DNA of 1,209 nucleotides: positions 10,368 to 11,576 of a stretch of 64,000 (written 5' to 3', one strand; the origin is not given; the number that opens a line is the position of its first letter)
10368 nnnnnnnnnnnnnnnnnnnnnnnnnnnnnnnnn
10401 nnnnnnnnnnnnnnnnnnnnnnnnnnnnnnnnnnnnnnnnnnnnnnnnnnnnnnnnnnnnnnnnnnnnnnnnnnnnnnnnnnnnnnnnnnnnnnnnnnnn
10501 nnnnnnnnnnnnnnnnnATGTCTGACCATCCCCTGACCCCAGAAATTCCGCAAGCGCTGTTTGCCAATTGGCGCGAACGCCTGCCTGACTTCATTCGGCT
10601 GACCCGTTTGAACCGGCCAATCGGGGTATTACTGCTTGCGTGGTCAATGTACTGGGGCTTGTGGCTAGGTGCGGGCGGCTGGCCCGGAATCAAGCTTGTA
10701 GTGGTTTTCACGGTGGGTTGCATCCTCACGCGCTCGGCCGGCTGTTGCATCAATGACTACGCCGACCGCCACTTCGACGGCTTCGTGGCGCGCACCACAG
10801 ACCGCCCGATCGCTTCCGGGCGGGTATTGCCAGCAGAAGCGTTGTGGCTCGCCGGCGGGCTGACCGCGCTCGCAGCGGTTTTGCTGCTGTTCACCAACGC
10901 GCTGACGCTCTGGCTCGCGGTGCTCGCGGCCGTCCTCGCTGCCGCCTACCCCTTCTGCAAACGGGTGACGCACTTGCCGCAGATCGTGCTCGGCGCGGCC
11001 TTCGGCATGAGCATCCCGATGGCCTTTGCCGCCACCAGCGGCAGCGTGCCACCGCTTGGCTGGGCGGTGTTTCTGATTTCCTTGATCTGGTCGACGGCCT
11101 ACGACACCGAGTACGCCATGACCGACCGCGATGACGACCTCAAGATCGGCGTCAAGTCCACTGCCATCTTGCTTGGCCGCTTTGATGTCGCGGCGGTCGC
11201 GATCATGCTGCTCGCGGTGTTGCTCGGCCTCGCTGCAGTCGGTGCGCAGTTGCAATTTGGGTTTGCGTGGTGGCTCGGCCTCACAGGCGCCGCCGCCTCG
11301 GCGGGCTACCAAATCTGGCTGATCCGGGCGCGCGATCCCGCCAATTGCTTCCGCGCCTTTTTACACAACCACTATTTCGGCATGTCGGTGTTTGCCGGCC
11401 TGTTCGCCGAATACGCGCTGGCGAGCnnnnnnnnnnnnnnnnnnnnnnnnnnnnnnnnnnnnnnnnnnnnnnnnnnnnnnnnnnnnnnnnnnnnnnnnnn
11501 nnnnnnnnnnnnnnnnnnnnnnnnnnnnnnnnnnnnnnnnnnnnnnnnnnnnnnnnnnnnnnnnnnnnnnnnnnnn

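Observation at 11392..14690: Translationally coupled pair of paralogous large GTPases, the second membrane-anchored, wedged between ubiA and comF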

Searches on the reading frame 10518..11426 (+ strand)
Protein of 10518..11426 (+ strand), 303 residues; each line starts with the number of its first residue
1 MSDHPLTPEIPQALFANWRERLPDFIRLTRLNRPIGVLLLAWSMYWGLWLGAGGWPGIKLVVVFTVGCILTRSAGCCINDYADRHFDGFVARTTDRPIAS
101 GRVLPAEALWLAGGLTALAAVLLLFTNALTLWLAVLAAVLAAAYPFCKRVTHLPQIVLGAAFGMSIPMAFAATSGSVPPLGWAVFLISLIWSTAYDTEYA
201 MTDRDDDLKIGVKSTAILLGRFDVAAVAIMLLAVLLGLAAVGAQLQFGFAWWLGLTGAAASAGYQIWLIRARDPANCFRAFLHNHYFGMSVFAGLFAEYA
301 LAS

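Call 44: search_protein_families(library=pfam, proteins=[window:10518-11426:+], max_evalue=0.00001)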
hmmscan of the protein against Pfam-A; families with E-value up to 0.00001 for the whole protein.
window:10518-11426:+ (303 aa): 1 family
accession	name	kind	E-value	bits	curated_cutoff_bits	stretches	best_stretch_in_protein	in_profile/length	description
PF01040.23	UbiA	-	6.4e-64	216.1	34.2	1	41-283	2-245/250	UbiA prenyltransferase family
